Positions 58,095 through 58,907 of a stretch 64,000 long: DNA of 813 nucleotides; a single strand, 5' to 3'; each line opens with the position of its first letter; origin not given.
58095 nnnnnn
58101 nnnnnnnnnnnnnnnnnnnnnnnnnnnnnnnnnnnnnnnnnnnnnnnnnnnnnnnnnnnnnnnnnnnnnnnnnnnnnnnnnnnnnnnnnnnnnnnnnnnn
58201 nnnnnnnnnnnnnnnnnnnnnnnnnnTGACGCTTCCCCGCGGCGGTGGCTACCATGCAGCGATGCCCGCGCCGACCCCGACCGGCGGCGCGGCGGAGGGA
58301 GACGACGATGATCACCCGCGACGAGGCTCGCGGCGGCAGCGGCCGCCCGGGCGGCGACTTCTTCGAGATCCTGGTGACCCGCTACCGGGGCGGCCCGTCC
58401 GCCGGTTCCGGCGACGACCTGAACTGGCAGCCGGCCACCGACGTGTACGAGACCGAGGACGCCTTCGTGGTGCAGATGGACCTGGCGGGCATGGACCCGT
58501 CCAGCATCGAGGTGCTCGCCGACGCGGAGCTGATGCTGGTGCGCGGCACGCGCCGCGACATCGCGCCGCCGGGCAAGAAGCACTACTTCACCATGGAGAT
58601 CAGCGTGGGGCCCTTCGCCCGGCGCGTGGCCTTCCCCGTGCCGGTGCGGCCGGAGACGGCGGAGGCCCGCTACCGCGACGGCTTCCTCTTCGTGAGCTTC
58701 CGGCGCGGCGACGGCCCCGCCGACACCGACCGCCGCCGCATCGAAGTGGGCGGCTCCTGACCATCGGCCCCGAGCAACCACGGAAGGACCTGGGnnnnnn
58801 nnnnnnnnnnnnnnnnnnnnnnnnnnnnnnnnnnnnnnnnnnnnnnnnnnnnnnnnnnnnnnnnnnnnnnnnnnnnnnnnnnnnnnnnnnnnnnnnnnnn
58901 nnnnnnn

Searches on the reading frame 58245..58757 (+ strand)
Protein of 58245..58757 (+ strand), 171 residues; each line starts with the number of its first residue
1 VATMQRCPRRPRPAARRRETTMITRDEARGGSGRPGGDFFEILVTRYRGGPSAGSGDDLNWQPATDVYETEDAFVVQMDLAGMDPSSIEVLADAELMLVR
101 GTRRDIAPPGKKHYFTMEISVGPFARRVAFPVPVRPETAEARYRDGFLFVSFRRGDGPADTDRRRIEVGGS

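Call 10: search_protein_families(library=pfam, proteins=[window:58245-58757:+], max_evalue=0.01)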
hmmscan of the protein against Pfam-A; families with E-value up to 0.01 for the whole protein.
window:58245-58757:+ (171 aa): 2 families
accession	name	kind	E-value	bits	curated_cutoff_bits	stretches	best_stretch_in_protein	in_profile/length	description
PF00011.27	HSP20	-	7e-14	52.2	20.8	1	67-168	2-101/102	Hsp20/alpha crystallin family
PF17886.7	ArsA_HSP20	-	0.0066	16.4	22.5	0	119-152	29-63/63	HSP20-like domain found in ArsA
